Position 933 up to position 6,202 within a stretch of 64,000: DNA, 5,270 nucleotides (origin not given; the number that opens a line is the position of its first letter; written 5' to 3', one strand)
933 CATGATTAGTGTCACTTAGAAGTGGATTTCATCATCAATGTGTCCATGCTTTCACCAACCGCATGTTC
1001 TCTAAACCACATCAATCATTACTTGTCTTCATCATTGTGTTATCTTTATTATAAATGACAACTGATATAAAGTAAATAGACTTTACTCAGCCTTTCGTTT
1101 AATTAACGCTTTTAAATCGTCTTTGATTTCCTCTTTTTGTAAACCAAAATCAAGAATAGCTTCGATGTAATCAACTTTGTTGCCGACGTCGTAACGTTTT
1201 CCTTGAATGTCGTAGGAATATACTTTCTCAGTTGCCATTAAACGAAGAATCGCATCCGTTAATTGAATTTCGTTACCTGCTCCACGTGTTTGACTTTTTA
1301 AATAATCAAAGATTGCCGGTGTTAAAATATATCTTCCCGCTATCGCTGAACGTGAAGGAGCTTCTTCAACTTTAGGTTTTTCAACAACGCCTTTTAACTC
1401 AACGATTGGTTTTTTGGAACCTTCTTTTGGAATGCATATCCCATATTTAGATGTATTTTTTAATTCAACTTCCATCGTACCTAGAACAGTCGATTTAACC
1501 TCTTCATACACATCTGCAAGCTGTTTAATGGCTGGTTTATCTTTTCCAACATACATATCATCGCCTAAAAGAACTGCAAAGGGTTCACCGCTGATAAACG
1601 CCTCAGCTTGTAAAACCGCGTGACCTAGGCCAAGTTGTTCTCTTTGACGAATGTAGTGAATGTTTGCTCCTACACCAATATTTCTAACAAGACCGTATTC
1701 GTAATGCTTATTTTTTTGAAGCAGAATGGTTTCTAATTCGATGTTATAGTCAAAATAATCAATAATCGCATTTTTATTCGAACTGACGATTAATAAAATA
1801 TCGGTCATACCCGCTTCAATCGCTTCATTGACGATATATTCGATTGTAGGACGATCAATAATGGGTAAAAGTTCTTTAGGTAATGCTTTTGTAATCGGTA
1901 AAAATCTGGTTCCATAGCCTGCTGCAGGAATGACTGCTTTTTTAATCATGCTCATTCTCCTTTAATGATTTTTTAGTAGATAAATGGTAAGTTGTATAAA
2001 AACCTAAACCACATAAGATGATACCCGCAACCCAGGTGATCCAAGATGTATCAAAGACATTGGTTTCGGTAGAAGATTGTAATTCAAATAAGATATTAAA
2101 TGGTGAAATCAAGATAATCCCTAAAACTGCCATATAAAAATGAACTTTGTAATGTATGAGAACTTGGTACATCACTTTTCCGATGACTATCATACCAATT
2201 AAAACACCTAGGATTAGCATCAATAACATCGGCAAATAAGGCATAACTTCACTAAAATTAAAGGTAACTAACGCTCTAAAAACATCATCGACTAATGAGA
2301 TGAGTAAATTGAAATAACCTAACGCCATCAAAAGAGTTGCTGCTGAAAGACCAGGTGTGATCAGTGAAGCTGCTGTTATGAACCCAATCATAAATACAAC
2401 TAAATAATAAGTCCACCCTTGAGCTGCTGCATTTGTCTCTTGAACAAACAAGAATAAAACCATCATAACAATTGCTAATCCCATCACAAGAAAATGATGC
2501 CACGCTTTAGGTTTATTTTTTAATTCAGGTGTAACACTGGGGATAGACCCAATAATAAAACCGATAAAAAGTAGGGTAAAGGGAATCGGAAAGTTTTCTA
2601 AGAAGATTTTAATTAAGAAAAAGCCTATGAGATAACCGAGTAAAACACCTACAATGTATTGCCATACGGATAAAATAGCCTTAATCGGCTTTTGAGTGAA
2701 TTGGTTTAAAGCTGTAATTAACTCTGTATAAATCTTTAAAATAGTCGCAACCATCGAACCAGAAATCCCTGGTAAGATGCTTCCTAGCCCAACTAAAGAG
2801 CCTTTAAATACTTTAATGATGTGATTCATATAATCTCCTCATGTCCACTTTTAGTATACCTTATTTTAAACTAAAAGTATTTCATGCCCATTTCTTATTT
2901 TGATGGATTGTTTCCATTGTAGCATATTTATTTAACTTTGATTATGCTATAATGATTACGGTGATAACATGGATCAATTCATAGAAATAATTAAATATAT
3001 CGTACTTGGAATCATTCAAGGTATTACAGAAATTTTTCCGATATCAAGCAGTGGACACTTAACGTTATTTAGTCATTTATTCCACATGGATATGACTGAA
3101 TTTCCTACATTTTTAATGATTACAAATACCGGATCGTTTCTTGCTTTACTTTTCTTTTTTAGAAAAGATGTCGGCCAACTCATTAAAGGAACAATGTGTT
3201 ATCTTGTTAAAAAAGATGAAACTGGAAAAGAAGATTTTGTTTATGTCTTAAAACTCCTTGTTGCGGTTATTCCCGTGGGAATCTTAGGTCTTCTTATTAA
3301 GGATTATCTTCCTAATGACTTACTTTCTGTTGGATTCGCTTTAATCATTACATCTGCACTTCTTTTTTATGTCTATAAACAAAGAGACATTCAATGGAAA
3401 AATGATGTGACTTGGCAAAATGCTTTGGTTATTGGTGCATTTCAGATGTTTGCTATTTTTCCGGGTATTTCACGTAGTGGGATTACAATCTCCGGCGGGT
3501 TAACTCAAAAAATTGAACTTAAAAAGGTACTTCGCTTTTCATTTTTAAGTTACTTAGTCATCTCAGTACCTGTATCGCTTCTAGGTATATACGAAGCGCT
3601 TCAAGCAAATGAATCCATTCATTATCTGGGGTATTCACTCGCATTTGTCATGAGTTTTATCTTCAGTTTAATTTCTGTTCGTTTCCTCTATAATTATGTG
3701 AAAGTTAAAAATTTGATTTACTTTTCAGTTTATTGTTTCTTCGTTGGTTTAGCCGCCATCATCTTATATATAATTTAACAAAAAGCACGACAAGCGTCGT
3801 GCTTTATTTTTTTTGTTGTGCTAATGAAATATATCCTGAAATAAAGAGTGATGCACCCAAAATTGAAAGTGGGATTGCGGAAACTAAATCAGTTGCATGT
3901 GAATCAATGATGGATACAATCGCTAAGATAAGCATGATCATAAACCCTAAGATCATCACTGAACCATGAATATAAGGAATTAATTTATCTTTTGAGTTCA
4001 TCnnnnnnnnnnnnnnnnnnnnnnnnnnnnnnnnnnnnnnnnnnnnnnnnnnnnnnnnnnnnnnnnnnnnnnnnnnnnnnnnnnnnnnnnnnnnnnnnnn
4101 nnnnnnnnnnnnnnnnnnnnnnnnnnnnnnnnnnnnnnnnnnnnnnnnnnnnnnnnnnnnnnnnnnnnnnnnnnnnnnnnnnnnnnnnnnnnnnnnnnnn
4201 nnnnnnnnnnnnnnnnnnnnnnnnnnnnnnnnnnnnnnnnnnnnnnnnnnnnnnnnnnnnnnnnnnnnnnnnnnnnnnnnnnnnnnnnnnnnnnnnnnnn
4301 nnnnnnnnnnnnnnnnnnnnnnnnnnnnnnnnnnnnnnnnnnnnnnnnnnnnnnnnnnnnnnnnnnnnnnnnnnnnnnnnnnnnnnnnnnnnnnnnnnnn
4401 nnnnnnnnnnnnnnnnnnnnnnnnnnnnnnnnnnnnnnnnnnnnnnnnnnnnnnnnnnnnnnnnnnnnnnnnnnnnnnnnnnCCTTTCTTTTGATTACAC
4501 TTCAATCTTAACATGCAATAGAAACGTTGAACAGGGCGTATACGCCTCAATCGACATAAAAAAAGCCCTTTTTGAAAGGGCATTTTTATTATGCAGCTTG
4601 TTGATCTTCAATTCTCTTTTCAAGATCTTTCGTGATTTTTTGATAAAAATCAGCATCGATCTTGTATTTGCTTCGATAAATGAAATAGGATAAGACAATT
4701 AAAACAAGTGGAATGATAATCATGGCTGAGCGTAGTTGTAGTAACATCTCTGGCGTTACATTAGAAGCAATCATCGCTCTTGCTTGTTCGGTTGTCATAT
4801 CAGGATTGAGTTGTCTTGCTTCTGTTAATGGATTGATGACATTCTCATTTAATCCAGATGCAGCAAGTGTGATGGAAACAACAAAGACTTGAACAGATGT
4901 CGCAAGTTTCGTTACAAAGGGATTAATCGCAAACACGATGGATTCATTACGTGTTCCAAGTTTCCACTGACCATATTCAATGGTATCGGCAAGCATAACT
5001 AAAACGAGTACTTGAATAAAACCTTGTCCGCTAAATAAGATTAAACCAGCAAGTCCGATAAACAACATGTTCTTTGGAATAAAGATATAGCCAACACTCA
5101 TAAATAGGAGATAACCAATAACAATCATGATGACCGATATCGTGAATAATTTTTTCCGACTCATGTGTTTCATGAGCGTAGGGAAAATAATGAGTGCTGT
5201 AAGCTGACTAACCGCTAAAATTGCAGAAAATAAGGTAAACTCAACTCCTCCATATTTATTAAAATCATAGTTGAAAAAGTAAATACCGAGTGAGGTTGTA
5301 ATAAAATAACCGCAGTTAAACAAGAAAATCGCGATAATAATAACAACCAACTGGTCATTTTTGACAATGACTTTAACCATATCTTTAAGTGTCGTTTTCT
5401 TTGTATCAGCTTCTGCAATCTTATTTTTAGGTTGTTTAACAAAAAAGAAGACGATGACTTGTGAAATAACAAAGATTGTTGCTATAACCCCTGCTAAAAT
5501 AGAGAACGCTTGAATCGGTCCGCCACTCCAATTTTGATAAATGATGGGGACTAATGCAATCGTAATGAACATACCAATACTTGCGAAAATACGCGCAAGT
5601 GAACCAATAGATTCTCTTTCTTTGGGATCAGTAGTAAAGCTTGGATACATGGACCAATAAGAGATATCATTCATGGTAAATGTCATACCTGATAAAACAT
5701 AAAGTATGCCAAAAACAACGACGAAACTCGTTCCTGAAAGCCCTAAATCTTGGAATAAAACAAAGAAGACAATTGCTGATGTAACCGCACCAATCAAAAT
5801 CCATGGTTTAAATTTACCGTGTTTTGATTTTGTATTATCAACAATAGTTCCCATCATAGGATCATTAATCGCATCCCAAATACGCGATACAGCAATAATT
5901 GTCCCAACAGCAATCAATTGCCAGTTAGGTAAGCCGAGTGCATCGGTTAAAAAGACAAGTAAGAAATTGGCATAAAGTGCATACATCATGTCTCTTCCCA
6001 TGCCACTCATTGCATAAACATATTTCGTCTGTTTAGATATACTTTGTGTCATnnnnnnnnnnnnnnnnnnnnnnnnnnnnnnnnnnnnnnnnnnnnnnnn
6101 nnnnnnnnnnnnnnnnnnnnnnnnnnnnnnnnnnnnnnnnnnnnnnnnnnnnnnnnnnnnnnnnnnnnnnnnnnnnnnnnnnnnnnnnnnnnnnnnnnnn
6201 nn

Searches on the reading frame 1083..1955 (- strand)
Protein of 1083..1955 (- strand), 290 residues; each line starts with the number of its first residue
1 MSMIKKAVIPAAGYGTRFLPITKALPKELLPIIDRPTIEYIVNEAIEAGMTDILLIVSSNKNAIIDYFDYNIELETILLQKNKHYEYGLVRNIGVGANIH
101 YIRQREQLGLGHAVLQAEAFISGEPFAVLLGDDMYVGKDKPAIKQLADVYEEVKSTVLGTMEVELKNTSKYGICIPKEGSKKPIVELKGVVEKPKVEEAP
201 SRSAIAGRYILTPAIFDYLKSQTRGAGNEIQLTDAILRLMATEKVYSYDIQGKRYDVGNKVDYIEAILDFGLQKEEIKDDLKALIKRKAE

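Call 82: search_protein_families(library=pfam, proteins=[window:1083-1955:-], max_evalue=0.00001)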
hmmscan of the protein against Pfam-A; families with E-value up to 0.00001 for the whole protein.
window:1083-1955:- (290 aa): 1 family
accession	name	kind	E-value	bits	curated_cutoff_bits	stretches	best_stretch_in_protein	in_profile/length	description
PF00483.29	NTP_transferase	-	5.2e-30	105.3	21.2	1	6-268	1-240/245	Nucleotidyl transferase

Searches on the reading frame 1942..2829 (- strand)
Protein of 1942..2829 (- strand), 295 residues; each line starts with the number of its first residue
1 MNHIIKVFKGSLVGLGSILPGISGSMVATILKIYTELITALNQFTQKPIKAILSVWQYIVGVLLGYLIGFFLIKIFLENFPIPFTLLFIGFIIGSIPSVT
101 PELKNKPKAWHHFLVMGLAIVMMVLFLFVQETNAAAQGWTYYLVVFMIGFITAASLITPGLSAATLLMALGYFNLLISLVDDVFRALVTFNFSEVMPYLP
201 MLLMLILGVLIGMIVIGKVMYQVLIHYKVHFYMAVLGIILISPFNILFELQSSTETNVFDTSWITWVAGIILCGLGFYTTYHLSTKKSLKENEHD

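Call 82: search_protein_families(library=pfam, proteins=[window:1942-2829:-], max_evalue=0.00001)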
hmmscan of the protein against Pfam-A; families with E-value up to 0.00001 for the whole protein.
window:1942-2829:- (295 aa): 1 family
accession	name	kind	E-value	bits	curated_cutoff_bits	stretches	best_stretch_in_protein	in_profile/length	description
PF04018.18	VCA0040-like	-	4.2e-27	95.7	26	1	13-245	1-227/246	Undecaprenyl phosphate translocase-like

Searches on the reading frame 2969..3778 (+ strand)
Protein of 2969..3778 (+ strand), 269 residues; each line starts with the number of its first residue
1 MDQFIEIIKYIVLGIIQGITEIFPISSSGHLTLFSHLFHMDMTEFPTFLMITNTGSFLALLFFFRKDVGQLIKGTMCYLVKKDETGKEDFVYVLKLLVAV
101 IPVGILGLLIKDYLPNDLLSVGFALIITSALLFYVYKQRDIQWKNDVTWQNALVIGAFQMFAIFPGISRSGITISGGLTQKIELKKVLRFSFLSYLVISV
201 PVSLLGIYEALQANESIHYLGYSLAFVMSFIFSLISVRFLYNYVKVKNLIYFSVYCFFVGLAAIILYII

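Call 82: search_protein_families(library=pfam, proteins=[window:2969-3778:+], max_evalue=0.00001)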
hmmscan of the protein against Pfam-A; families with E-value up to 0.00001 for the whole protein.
window:2969-3778:+ (269 aa): 1 family
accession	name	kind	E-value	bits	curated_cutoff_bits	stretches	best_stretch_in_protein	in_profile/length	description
PF02673.24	BacA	-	1.1e-64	219.1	33.4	1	11-261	2-256/257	Bacitracin resistance protein BacA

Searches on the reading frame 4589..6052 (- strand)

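Call 82: search_protein_families(library=pfam, proteins=[window:4589-6052:-], max_evalue=0.00001)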
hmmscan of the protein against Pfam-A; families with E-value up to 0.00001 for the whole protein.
window:4589-6052:- (487 aa): 3 families
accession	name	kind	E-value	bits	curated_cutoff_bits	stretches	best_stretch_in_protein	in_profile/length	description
PF13347.12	MFS_2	-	1.7e-73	248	27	1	13-466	2-426/427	MFS/sugar transport protein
PF07690.21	MFS_1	-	2.2e-16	60.2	33.4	1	15-358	7-323/347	Major Facilitator Superfamily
PF12832.13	MFS_1_like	-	4e-07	29.9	25.2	1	48-322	35-296/373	MFS_1 like family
